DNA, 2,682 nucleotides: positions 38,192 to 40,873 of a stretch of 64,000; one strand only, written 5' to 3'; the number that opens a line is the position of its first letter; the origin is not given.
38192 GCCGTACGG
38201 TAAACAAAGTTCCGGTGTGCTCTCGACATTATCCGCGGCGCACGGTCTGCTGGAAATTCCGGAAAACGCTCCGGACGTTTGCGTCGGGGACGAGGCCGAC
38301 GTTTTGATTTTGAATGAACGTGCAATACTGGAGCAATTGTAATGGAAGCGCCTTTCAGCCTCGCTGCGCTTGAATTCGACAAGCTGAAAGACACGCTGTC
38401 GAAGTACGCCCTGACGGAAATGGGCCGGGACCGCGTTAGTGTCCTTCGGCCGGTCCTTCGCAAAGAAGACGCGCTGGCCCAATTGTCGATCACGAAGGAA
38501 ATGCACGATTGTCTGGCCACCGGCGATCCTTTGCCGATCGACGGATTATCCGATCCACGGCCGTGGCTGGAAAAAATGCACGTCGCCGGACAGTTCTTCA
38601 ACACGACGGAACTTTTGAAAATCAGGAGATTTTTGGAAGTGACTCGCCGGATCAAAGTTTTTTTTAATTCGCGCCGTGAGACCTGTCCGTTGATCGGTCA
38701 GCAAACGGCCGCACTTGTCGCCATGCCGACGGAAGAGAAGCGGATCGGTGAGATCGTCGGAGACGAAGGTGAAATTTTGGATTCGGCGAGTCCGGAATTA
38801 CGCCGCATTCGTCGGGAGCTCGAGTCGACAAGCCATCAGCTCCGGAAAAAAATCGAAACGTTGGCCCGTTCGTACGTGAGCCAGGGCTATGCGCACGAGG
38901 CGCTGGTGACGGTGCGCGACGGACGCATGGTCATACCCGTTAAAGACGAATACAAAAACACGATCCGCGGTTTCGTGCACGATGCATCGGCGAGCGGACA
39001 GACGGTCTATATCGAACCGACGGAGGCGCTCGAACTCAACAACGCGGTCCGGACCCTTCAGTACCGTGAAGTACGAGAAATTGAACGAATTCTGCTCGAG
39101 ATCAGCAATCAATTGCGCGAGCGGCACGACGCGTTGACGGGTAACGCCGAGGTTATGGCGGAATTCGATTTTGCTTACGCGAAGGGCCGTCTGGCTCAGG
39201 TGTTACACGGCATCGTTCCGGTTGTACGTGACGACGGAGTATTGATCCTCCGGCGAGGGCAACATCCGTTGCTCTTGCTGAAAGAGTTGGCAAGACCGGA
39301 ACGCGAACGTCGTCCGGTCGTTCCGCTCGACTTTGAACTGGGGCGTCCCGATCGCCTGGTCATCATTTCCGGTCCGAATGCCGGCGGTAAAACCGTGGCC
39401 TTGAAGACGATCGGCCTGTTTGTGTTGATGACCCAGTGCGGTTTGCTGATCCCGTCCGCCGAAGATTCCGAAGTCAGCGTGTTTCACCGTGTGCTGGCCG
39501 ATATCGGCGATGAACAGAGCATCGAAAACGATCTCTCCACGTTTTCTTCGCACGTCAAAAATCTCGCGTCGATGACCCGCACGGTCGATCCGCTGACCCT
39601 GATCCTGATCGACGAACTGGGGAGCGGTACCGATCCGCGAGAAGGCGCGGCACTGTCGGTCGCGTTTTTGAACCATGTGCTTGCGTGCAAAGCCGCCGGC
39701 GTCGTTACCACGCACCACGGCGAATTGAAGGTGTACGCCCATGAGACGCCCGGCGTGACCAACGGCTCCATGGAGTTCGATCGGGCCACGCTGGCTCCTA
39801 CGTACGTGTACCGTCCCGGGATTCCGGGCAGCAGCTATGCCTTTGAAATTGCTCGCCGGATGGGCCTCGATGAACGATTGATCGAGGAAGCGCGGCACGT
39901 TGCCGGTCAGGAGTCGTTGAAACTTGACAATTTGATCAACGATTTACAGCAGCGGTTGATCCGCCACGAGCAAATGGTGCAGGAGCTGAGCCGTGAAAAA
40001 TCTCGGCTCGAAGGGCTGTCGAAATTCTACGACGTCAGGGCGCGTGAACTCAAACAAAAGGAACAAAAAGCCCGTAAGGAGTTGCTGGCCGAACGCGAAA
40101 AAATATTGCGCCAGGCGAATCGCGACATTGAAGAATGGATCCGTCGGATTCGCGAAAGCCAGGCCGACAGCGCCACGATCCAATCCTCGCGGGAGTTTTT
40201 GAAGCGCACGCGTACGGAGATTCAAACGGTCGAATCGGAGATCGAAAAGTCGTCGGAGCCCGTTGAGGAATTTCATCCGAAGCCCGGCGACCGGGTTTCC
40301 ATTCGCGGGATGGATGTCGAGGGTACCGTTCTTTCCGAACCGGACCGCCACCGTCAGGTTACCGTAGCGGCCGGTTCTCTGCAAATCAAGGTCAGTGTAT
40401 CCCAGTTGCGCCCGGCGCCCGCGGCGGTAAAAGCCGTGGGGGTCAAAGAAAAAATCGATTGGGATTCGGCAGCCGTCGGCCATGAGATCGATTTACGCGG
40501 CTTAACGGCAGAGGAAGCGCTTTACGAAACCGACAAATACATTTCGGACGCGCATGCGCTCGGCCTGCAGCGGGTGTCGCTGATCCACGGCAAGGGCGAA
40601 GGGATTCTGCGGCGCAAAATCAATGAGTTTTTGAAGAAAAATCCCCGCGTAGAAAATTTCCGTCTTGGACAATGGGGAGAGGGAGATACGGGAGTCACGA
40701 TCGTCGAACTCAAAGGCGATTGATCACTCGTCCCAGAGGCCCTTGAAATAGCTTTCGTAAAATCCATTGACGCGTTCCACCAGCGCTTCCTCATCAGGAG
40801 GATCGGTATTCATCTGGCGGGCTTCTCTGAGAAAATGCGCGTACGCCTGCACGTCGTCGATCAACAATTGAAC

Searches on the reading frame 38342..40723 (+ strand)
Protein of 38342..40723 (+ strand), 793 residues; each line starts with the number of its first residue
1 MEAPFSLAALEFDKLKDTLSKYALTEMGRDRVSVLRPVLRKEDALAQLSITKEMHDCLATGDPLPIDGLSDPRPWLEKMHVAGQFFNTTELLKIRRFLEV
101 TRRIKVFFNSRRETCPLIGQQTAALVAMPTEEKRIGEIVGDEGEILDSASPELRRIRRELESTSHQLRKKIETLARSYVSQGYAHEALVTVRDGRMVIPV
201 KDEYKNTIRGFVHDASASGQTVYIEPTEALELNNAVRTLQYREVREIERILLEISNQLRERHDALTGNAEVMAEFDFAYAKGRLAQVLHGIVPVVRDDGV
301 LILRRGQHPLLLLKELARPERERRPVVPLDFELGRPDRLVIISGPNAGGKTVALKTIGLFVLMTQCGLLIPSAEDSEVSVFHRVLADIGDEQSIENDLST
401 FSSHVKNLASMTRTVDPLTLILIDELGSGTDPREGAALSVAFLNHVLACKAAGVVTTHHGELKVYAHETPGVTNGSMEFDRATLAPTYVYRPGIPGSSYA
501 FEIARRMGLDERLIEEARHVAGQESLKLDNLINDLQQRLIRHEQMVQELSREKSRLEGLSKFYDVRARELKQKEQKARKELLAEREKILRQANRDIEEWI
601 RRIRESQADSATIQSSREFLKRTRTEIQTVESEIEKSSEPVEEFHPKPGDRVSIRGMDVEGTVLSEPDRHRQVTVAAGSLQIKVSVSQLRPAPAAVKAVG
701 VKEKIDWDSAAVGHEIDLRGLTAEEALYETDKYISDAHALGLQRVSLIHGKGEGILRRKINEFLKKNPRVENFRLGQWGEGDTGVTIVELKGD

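Call 57: find_homologous_proteins(query=window:38342-40723:+, max_evalue=1e-50)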
Query window:38342-40723:+ (793 aa): 8000 proteins with E <= 1e-50 among 8000 candidates; the best 120 are listed.
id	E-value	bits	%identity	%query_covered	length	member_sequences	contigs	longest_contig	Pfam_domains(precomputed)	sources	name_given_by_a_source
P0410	0.0e+0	1741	100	100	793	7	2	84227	PF20297.5,PF00488.28,PF01713.28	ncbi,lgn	-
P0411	0.0e+0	1479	85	100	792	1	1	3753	PF20297.5,PF00488.28,PF01713.28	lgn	-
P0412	0.0e+0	1228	70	100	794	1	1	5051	PF20297.5,PF00488.28,PF01713.28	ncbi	-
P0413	0.0e+0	1046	61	100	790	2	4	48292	PF20297.5,PF00488.28,PF01713.28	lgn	-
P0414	3.1e-256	870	51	100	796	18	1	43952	PF20297.5,PF05192.24,PF00488.28,PF01713.28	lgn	-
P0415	5.2e-256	870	51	100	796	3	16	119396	PF20297.5,PF05192.24,PF00488.28,PF01713.28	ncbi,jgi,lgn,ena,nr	ncbi:MAG TPA: endonuclease MutS2 [bacterium]|nr:endonuclease MutS2 [bacterium] HMW32852.1 endonuclea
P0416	3.1e-254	864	51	100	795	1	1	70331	PF20297.5,PF00488.28,PF01713.28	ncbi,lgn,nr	ncbi:endonuclease MutS2 [bacterium]|nr:endonuclease MutS2 [bacterium]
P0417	7.8e-250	849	51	100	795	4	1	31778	PF20297.5,PF00488.28,PF01713.28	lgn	-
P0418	6.9e-249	846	51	100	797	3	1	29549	PF20297.5,PF00488.28,PF01713.28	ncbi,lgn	-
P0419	5.5e-244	830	50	100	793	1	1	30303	PF20297.5,PF00488.28,PF01713.28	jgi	jgi:DNA mismatch repair protein MutS2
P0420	1.1e-240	819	48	100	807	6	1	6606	PF00488.28,PF01713.28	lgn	-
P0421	2.2e-239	815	49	99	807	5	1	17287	PF20297.5,PF00488.28,PF01713.28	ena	-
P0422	2.4e-237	808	49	100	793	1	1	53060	PF20297.5,PF00488.28,PF01713.28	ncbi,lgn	-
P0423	6.2e-237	807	48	100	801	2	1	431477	PF00488.28,PF01713.28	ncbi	-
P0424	6.9e-237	806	49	100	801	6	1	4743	PF20297.5,PF00488.28,PF01713.28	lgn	-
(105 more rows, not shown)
